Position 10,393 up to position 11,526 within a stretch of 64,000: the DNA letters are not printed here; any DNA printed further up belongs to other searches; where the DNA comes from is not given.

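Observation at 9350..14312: PIM-type operon headed by an ArsR-family regulator and containing a PHP phosphoesterase: candidate for the unidentified PIP phosphatase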

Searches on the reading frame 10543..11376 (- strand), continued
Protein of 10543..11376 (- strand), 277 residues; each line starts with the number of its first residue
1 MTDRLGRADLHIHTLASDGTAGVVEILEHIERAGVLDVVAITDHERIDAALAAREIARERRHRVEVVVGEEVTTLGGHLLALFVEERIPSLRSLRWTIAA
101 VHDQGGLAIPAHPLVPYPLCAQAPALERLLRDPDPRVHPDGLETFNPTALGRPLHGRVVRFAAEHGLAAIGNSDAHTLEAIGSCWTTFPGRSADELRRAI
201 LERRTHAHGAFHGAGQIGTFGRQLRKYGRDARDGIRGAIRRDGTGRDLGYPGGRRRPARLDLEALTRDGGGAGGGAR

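Call 47: find_homologous_proteins(query=L076:8774-10756:+, max_evalue=1e-20)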
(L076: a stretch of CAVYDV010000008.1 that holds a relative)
Query L076:8774-10756:+ (660 aa): 416 proteins with E <= 1e-20 among 8000 candidates; the best 120 are listed.
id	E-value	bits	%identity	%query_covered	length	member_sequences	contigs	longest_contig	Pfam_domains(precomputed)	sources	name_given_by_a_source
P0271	0.0e+0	1355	98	94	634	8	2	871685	PF13263.13,PF00534.27,PF13579.13,PF13524.13,PF02811.27,PF13439.13,PF13692.13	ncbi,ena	-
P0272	0.0e+0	1206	88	94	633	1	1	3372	PF13263.13,PF00534.27,PF13579.13,PF13524.13,PF02811.27,PF13439.13,PF13692.13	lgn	-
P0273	0.0e+0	1146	81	96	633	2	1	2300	PF13263.13,PF00534.27,PF13579.13,PF13524.13,PF02811.27,PF13439.13,PF20706.4,PF13692.13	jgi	jgi:glycosyltransferase involved in cell wall biosynthesis/predicted metal-dependent phosphoesterase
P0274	0.0e+0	1132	82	94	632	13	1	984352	PF13263.13,PF00534.27,PF13579.13,PF13524.13,PF02811.27,PF13439.13,PF13692.13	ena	-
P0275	0.0e+0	1130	82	95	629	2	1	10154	PF13263.13,PF00534.27,PF13579.13,PF13524.13,PF02811.27,PF13439.13,PF20706.4,PF13692.13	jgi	jgi:hypothetical protein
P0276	0.0e+0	1120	82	94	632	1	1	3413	PF13263.13,PF00534.27,PF13579.13,PF13524.13,PF02811.27,PF13439.13,PF20706.4,PF13692.13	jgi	jgi:glycosyltransferase involved in cell wall biosynthesis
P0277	0.0e+0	1116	81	94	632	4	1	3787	PF13263.13,PF00534.27,PF13579.13,PF13524.13,PF02811.27,PF13439.13,PF13692.13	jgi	jgi:glycosyltransferase involved in cell wall biosynthesis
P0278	0.0e+0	1116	81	95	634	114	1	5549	PF13263.13,PF00534.27,PF13579.13,PF13524.13,PF02811.27,PF13439.13,PF13692.13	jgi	-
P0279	0.0e+0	1110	80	95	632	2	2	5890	PF13263.13,PF00534.27,PF13579.13,PF13524.13,PF02811.27,PF13439.13,PF13692.13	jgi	-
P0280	0.0e+0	1110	80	95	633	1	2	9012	PF13263.13,PF00534.27,PF13579.13,PF13524.13,PF02811.27,PF13439.13,PF13692.13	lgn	-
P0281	0.0e+0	1108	79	96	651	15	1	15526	PF13263.13,PF00534.27,PF13579.13,PF13524.13,PF02811.27,PF13439.13,PF13692.13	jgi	-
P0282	0.0e+0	1098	80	94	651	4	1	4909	PF13263.13,PF00534.27,PF13579.13,PF13524.13,PF02811.27,PF13439.13,PF13692.13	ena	-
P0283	0.0e+0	1091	79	95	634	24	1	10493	PF13263.13,PF00534.27,PF13579.13,PF13524.13,PF02811.27,PF13439.13,PF13692.13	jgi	-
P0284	0.0e+0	1082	79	95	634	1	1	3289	PF13263.13,PF00534.27,PF13579.13,PF13524.13,PF02811.27,PF13439.13,PF13692.13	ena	-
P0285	0.0e+0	1081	78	94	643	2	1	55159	PF13263.13,PF00534.27,PF13579.13,PF13524.13,PF02811.27,PF13439.13,PF13692.13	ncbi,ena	-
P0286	0.0e+0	1079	79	95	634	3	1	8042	PF13263.13,PF00534.27,PF13579.13,PF13524.13,PF02811.27,PF13439.13,PF13692.13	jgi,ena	-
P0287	0.0e+0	1079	78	95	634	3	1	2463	PF13263.13,PF00534.27,PF13579.13,PF13524.13,PF02811.27,PF13439.13,PF13692.13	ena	-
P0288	0.0e+0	1077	79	94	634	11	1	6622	PF13263.13,PF00534.27,PF13579.13,PF13524.13,PF02811.27,PF13439.13,PF13692.13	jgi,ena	jgi:glycosyltransferase involved in cell wall biosynthesis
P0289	0.0e+0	1073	77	95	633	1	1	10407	PF13263.13,PF00534.27,PF13579.13,PF13524.13,PF02811.27,PF13439.13,PF13692.13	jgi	jgi:glycosyltransferase involved in cell wall biosynthesis/predicted metal-dependent phosphoesterase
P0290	0.0e+0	1072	76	95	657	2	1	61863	PF13263.13,PF00534.27,PF13579.13,PF13524.13,PF02811.27,PF13439.13,PF13692.13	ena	-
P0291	0.0e+0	1069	79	93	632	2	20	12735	PF13263.13,PF00534.27,PF13579.13,PF13524.13,PF02811.27,PF13439.13,PF13692.13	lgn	-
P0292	0.0e+0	1065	78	94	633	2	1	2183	PF13263.13,PF00534.27,PF13579.13,PF13524.13,PF02811.27,PF13439.13,PF20706.4,PF13692.13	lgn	-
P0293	0.0e+0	1064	77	95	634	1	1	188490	PF13263.13,PF00534.27,PF13579.13,PF13524.13,PF02811.27,PF13439.13,PF13692.13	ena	-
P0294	0.0e+0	1062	77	95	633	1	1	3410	PF13263.13,PF00534.27,PF13579.13,PF13524.13,PF02811.27,PF13439.13,PF13692.13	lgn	-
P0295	0.0e+0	1062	82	88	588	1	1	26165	PF13263.13,PF00534.27,PF13579.13,PF13524.13,PF02811.27,PF13439.13,PF13692.13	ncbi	-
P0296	0.0e+0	1060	76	94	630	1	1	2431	PF13263.13,PF00534.27,PF13579.13,PF13524.13,PF02811.27,PF13439.13,PF13692.13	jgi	jgi:glycosyltransferase involved in cell wall biosynthesis/predicted metal-dependent phosphoesterase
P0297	0.0e+0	1055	78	93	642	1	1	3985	PF13263.13,PF00534.27,PF13579.13,PF13524.13,PF02811.27,PF13439.13,PF13692.13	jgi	jgi:glycosyltransferase involved in cell wall biosynthesis/predicted metal-dependent phosphoesterase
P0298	0.0e+0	1050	78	93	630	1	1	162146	PF13263.13,PF00534.27,PF13579.13,PF13524.13,PF02811.27,PF13439.13,PF13692.13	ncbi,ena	-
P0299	0.0e+0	1049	78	94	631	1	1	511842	PF13263.13,PF00534.27,PF13579.13,PF13524.13,PF02811.27,PF13439.13,PF13692.13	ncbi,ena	-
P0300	0.0e+0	1047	75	95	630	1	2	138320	PF13263.13,PF00534.27,PF13579.13,PF13524.13,PF02811.27,PF13439.13,PF13692.13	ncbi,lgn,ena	ncbi:MAG: glycosyltransferase [Thermoleophilia bacterium]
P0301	0.0e+0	1047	76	95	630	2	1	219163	PF13263.13,PF00534.27,PF13579.13,PF13524.13,PF02811.27,PF13439.13,PF13692.13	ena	-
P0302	0.0e+0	1035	76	94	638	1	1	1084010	PF13263.13,PF00534.27,PF13579.13,PF13524.13,PF02811.27,PF13439.13,PF13692.13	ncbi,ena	-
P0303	0.0e+0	1034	75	94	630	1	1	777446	PF13263.13,PF00534.27,PF13579.13,PF13524.13,PF02811.27,PF13439.13,PF13692.13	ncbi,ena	-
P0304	0.0e+0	1031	75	94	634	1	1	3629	PF13263.13,PF00534.27,PF13579.13,PF13524.13,PF02811.27,PF13439.13,PF13692.13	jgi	jgi:hypothetical protein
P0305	0.0e+0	1030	75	94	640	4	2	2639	PF13263.13,PF00534.27,PF13579.13,PF13524.13,PF02811.27,PF13439.13,PF13692.13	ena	-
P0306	0.0e+0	1029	75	95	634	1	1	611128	PF13263.13,PF00534.27,PF13579.13,PF13524.13,PF02811.27,PF13439.13,PF13692.13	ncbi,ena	-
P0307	0.0e+0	1027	75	94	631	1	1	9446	PF13263.13,PF00534.27,PF13579.13,PF13524.13,PF02811.27,PF13439.13,PF13692.13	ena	-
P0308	0.0e+0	1027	74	95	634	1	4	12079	PF13263.13,PF00534.27,PF13579.13,PF13524.13,PF02811.27,PF13439.13,PF13692.13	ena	-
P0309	0.0e+0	1027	75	94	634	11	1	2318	PF13263.13,PF00534.27,PF13579.13,PF13524.13,PF02811.27,PF13439.13,PF13692.13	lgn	-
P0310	0.0e+0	1026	76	94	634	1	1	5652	PF13263.13,PF00534.27,PF13579.13,PF13524.13,PF02811.27,PF13439.13,PF13692.13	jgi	jgi:glycosyltransferase involved in cell wall biosynthesis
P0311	0.0e+0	1025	76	94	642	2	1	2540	PF13263.13,PF00534.27,PF13579.13,PF13524.13,PF02811.27,PF13439.13,PF20706.4,PF13692.13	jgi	jgi:glycosyltransferase involved in cell wall biosynthesis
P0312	0.0e+0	1023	75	94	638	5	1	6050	PF13263.13,PF00534.27,PF13579.13,PF13524.13,PF02811.27,PF13439.13,PF13692.13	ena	-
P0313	0.0e+0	1023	75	93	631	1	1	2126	PF13263.13,PF00534.27,PF13579.13,PF13524.13,PF02811.27,PF13439.13,PF13692.13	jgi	jgi:glycosyltransferase involved in cell wall biosynthesis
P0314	0.0e+0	1022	75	95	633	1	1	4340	PF13263.13,PF00534.27,PF13579.13,PF13524.13,PF02811.27,PF13439.13,PF13692.13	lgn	-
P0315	0.0e+0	1021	75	94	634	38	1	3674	PF13263.13,PF00534.27,PF13579.13,PF13524.13,PF02811.27,PF13439.13,PF13692.13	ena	-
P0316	0.0e+0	1020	75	94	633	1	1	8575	PF13263.13,PF00534.27,PF13579.13,PF13524.13,PF02811.27,PF13439.13,PF13692.13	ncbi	-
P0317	0.0e+0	1020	75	93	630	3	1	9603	PF13263.13,PF00534.27,PF13579.13,PF13524.13,PF02811.27,PF13439.13,PF20706.4,PF13692.13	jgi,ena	-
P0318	0.0e+0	1019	75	94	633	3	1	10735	PF13263.13,PF00534.27,PF13579.13,PF13524.13,PF02811.27,PF13439.13,PF13692.13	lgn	-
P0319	0.0e+0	1019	74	94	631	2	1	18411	PF13263.13,PF00534.27,PF13579.13,PF13524.13,PF02811.27,PF13439.13,PF13692.13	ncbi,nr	ncbi:MAG: glycosyltransferase [Actinobacteria bacterium]|nr:glycosyltransferase [Actinomycetota bact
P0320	0.0e+0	1018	74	95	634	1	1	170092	PF13263.13,PF00534.27,PF13579.13,PF13524.13,PF02811.27,PF13439.13,PF13692.13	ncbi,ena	-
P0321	0.0e+0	1017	74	95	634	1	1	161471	PF13263.13,PF00534.27,PF13579.13,PF13524.13,PF02811.27,PF13439.13,PF13692.13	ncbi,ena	-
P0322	0.0e+0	1016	75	94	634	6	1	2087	PF13263.13,PF00534.27,PF13579.13,PF13524.13,PF02811.27,PF13439.13,PF13692.13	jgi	jgi:glycosyltransferase involved in cell wall biosynthesis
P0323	0.0e+0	1016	76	94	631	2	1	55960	PF13263.13,PF00534.27,PF13579.13,PF13524.13,PF02811.27,PF13439.13,PF13692.13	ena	-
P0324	0.0e+0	1015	74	95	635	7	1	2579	PF13263.13,PF00534.27,PF13579.13,PF13524.13,PF02811.27,PF13439.13,PF13692.13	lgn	-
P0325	0.0e+0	1015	75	94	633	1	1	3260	PF13263.13,PF00534.27,PF13579.13,PF13524.13,PF02811.27,PF13439.13,PF13692.13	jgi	jgi:glycosyltransferase involved in cell wall biosynthesis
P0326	0.0e+0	1012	73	95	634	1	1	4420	PF13263.13,PF00534.27,PF13579.13,PF13524.13,PF02811.27,PF13439.13,PF13692.13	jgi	jgi:glycosyltransferase involved in cell wall biosynthesis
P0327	0.0e+0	1012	75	94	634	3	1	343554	PF13263.13,PF00534.27,PF13579.13,PF13524.13,PF02811.27,PF13439.13,PF13692.13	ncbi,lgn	-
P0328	0.0e+0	1011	74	94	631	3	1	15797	PF13263.13,PF00534.27,PF13579.13,PF13524.13,PF02811.27,PF13439.13,PF20706.4,PF13692.13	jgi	jgi:hypothetical protein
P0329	0.0e+0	1011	74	95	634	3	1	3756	PF13263.13,PF00534.27,PF13579.13,PF13524.13,PF02811.27,PF13439.13,PF13692.13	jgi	jgi:hypothetical protein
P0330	0.0e+0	1011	75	94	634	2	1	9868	PF13263.13,PF00534.27,PF13579.13,PF13524.13,PF02811.27,PF13439.13,PF13692.13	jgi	-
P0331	1.8e-298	1009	74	94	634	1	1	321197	PF13263.13,PF00534.27,PF13579.13,PF13524.13,PF02811.27,PF13439.13,PF13692.13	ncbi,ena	-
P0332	2.6e-298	1009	74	94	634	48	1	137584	PF13263.13,PF00534.27,PF13579.13,PF13524.13,PF02811.27,PF13439.13,PF13692.13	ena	-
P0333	5.2e-298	1008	74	94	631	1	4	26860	PF13263.13,PF00534.27,PF13579.13,PF13524.13,PF02811.27,PF13439.13,PF13692.13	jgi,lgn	-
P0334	8.5e-298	1007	75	91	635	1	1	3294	PF13263.13,PF00534.27,PF13579.13,PF13524.13,PF02811.27,PF13439.13,PF13692.13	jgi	jgi:glycosyltransferase involved in cell wall biosynthesis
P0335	5.4e-297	1004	74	95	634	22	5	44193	PF13263.13,PF00534.27,PF13579.13,PF13524.13,PF02811.27,PF13439.13,PF13692.13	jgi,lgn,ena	-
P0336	5.5e-297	1004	74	95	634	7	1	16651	PF13263.13,PF00534.27,PF13579.13,PF13524.13,PF02811.27,PF13439.13,PF13692.13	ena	-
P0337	1.7e-296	1003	74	94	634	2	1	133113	PF13263.13,PF00534.27,PF13579.13,PF13524.13,PF02811.27,PF13439.13,PF13692.13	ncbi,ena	-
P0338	1.8e-296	1003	74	94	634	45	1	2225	PF13263.13,PF00534.27,PF13579.13,PF13524.13,PF02811.27,PF13439.13,PF13692.13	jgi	-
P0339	1.6e-295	1000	74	94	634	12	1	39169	PF13263.13,PF00534.27,PF13579.13,PF13524.13,PF02811.27,PF13439.13,PF13692.13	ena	-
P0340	2.8e-294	996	74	94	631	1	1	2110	PF13263.13,PF00534.27,PF13579.13,PF13524.13,PF02811.27,PF13439.13,PF13692.13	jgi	jgi:glycosyltransferase involved in cell wall biosynthesis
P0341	1.2e-293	993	77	91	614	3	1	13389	PF13263.13,PF00534.27,PF13579.13,PF13524.13,PF02811.27,PF13439.13,PF13692.13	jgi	jgi:hypothetical protein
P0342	6.2e-293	991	74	93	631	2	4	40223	PF13263.13,PF00534.27,PF13579.13,PF13524.13,PF02811.27,PF13439.13,PF13692.13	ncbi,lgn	-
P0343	7.0e-293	991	73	95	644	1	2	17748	PF13263.13,PF00534.27,PF13579.13,PF13524.13,PF02811.27,PF13439.13,PF13692.13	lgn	-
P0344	1.2e-291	987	75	91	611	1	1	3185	PF13263.13,PF00534.27,PF13579.13,PF13524.13,PF02811.27,PF13439.13,PF13692.13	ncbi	-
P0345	5.0e-287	972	73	95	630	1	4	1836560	PF13263.13,PF00534.27,PF13579.13,PF13524.13,PF02811.27,PF13439.13,PF13692.13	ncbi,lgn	-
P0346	4.5e-283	959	72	93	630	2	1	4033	PF13263.13,PF00534.27,PF13579.13,PF13524.13,PF02811.27,PF13439.13,PF20706.4,PF13692.13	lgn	-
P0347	2.7e-282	956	75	89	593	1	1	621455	PF13263.13,PF00534.27,PF13579.13,PF13524.13,PF02811.27,PF13439.13,PF13692.13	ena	-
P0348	1.1e-281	954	75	88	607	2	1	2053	PF13263.13,PF00534.27,PF13579.13,PF13524.13,PF02811.27,PF13439.13,PF13692.13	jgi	jgi:glycosyltransferase involved in cell wall biosynthesis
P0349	1.3e-281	954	77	85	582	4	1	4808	PF13263.13,PF00534.27,PF13579.13,PF13524.13,PF02811.27,PF13439.13,PF13692.13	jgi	jgi:glycosyltransferase involved in cell wall biosynthesis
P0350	1.2e-278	944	71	95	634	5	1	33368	PF13263.13,PF00534.27,PF13579.13,PF13524.13,PF02811.27,PF13439.13,PF13692.13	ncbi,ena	-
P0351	2.3e-278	943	75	87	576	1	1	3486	PF13263.13,PF00534.27,PF13579.13,PF13524.13,PF02811.27,PF13439.13,PF20706.4,PF13692.13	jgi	jgi:glycosyltransferase involved in cell wall biosynthesis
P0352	3.7e-270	916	69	96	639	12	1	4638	PF13263.13,PF00534.27,PF13579.13,PF13524.13,PF02811.27,PF13439.13,PF13692.13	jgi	-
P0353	8.7e-270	915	69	93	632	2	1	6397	PF13263.13,PF00534.27,PF13579.13,PF13524.13,PF02811.27,PF13439.13,PF13692.13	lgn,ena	-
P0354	7.6e-267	905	68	95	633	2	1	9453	PF13263.13,PF00534.27,PF13579.13,PF13524.13,PF02811.27,PF13439.13,PF13692.13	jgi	jgi:hypothetical protein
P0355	1.3e-266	904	67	96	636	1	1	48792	PF13263.13,PF00534.27,PF13579.13,PF13524.13,PF02811.27,PF13439.13,PF13692.13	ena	-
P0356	2.1e-266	903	67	96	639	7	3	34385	PF13263.13,PF00534.27,PF13579.13,PF13524.13,PF02811.27,PF13439.13,PF13692.13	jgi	jgi:hypothetical protein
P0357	4.9e-266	902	69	96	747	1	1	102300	PF13263.13,PF00534.27,PF13579.13,PF13524.13,PF02811.27,PF13439.13,PF13692.13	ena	-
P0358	1.1e-265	901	82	75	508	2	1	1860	PF13263.13,PF00534.27,PF13524.13,PF02811.27,PF13439.13,PF13692.13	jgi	jgi:predicted metal-dependent phosphoesterase TrpH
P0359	1.7e-265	900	67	93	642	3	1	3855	PF13263.13,PF00534.27,PF13579.13,PF13524.13,PF02811.27,PF13439.13,PF13692.13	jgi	jgi:hypothetical protein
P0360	3.8e-260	883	67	96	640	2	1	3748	PF13263.13,PF00534.27,PF13579.13,PF13524.13,PF02811.27,PF13439.13,PF13692.13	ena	-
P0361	4.3e-260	883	66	94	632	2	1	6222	PF13263.13,PF00534.27,PF13579.13,PF13524.13,PF02811.27,PF13439.13,PF13692.13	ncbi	-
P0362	6.1e-259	879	67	93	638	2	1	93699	PF13263.13,PF00534.27,PF13579.13,PF13524.13,PF02811.27,PF13439.13,PF13692.13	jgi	-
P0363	3.3e-258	876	67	93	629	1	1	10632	PF13263.13,PF00534.27,PF13579.13,PF13524.13,PF02811.27,PF13439.13,PF13692.13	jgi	jgi:predicted metal-dependent phosphoesterase TrpH/glycosyltransferase involved in cell wall biosynt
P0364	4.2e-254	863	65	94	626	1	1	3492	PF13263.13,PF00534.27,PF13579.13,PF13524.13,PF02811.27,PF13439.13,PF13692.13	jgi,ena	-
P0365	1.0e-253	862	64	93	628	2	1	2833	PF13263.13,PF00534.27,PF13579.13,PF13524.13,PF02811.27,PF13439.13,PF20706.4,PF13692.13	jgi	jgi:glycosyltransferase involved in cell wall biosynthesis/predicted metal-dependent phosphoesterase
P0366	2.1e-252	857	67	93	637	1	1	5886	PF13263.13,PF00534.27,PF13579.13,PF13524.13,PF02811.27,PF13439.13,PF13692.13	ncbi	-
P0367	5.2e-252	856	64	94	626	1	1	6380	PF13263.13,PF00534.27,PF13579.13,PF13524.13,PF02811.27,PF13439.13,PF13692.13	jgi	jgi:glycosyltransferase involved in cell wall biosynthesis/predicted metal-dependent phosphoesterase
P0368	1.4e-251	855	79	74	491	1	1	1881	PF13263.13,PF00534.27,PF13524.13,PF02811.27,PF13439.13,PF13692.13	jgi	jgi:hypothetical protein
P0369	1.8e-251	854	65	96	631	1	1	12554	PF13263.13,PF00534.27,PF13579.13,PF13524.13,PF02811.27,PF13439.13,PF13692.13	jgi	jgi:glycosyltransferase involved in cell wall biosynthesis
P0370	2.6e-251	854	68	92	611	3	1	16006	PF13263.13,PF00534.27,PF13579.13,PF13524.13,PF02811.27,PF13439.13,PF13692.13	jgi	jgi:predicted metal-dependent phosphoesterase TrpH/glycosyltransferase involved in cell wall biosynt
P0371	4.0e-251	853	68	92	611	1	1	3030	PF13263.13,PF00534.27,PF13579.13,PF13524.13,PF02811.27,PF13439.13,PF13692.13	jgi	jgi:hypothetical protein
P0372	1.4e-250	851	64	94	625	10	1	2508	PF13263.13,PF00534.27,PF13579.13,PF13524.13,PF02811.27,PF13439.13,PF13692.13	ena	-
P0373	2.6e-249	847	63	93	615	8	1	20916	PF13263.13,PF00534.27,PF13579.13,PF13524.13,PF02811.27,PF13439.13,PF13692.13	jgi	jgi:glycosyltransferase involved in cell wall biosynthesis/predicted metal-dependent phosphoesterase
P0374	6.1e-247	839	62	96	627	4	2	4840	PF13263.13,PF00534.27,PF13579.13,PF13524.13,PF02811.27,PF13439.13,PF20706.4,PF13692.13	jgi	jgi:glycosyltransferase involved in cell wall biosynthesis/predicted metal-dependent phosphoesterase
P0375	9.5e-247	839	61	96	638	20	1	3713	PF13263.13,PF00534.27,PF13579.13,PF13524.13,PF02811.27,PF13439.13,PF13692.13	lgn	-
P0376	2.1e-246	837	61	94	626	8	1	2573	PF13263.13,PF00534.27,PF13579.13,PF13524.13,PF02811.27,PF13439.13,PF20706.4,PF13692.13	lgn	-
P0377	1.7e-245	834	64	94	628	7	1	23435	PF13263.13,PF00534.27,PF13579.13,PF13524.13,PF02811.27,PF13439.13,PF13692.13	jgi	-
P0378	3.2e-243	827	67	87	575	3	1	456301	PF13263.13,PF00534.27,PF13579.13,PF13524.13,PF02811.27,PF13439.13,PF13692.13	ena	-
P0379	5.4e-243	826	72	79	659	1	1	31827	PF00534.27,PF13579.13,PF13524.13,PF02811.27,PF13439.13,PF13692.13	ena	-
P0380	3.3e-242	824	65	89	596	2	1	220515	PF13263.13,PF00534.27,PF13579.13,PF13524.13,PF02811.27,PF13439.13,PF13692.13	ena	-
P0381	3.5e-242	823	61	94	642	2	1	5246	PF13263.13,PF00534.27,PF13579.13,PF13524.13,PF02811.27,PF13439.13,PF13692.13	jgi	jgi:glycosyltransferase involved in cell wall biosynthesis/predicted metal-dependent phosphoesterase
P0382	1.3e-238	812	59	95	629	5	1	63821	PF13263.13,PF00534.27,PF13579.13,PF13524.13,PF02811.27,PF13439.13,PF13692.13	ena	-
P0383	1.1e-237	809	74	58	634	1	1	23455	PF13263.13,PF00534.27,PF13524.13,PF02811.27,PF13439.13,PF13692.13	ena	-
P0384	1.1e-233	795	60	94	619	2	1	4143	PF13263.13,PF00534.27,PF13579.13,PF13524.13,PF02811.27,PF13439.13,PF13692.13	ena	-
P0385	2.2e-233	794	58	96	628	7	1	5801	PF13263.13,PF00534.27,PF13579.13,PF13524.13,PF02811.27,PF13439.13,PF20706.4,PF13692.13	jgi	jgi:glycosyltransferase involved in cell wall biosynthesis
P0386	7.1e-232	789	58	94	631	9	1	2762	PF13263.13,PF00534.27,PF13579.13,PF13524.13,PF02811.27,PF13439.13,PF20706.4,PF13692.13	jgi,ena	jgi:hypothetical protein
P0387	2.7e-231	787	59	90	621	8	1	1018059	PF13263.13,PF00534.27,PF13579.13,PF13524.13,PF02811.27,PF13439.13,PF20706.4,PF13692.13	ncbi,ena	-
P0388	2.0e-230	785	57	93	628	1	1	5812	PF13263.13,PF00534.27,PF13579.13,PF13524.13,PF02811.27,PF13439.13,PF20706.4,PF13692.13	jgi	jgi:glycosyltransferase involved in cell wall biosynthesis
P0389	5.0e-230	783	57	95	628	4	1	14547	PF13263.13,PF00534.27,PF13579.13,PF13524.13,PF02811.27,PF13439.13,PF13692.13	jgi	jgi:glycosyltransferase involved in cell wall biosynthesis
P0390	1.6e-229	782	57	96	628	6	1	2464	PF13263.13,PF00534.27,PF13579.13,PF13524.13,PF02811.27,PF13439.13,PF20706.4,PF13692.13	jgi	jgi:glycosyltransferase involved in cell wall biosynthesis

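Call 48: find_encoding_contigs(protein=P0387, flank=7000, max_places=2)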
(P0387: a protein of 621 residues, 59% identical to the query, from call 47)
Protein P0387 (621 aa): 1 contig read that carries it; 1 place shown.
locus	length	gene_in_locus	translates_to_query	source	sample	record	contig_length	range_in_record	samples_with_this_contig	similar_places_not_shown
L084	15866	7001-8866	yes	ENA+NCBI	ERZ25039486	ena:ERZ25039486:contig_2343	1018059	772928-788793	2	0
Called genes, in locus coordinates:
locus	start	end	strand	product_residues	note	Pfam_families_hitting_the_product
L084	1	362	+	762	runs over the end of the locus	PF01751:Toprim, PF01131:Topoisom_bac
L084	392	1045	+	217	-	PF02223:Thymidylate_kin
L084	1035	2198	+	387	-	PF13177:DNA_pol3_delta2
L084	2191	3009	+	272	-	PF04468:PSP1, PF28472:PSP1_3rd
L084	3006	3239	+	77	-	PF00403:HMA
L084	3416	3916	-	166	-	PF04326:SLFN_AlbA_2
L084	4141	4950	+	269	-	PF14378:PAP2_3, PF01569:PAP2 (weak)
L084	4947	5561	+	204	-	PF01066:CDP-OH_P_transf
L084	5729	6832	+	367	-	PF01658:Inos-1-P_synth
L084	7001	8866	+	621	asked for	PF13439:Glyco_transf_4, PF13579:Glyco_trans_4_4, PF20706:GT4-conflict (faint), PF00534:Glycos_transf_1, PF13692:Glyco_trans_1_4, PF13524:Glyco_trans_1_2, PF02811:PHP, PF13263:PHP_C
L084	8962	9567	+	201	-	PF03167:UDG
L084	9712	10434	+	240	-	-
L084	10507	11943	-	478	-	PF01938:TRAM, PF13649:Methyltransf_25 (weak), PF13847:Methyltransf_31 (weak), PF05958:tRNA_U5-meth_tr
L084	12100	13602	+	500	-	-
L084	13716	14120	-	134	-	PF01894:YjbQ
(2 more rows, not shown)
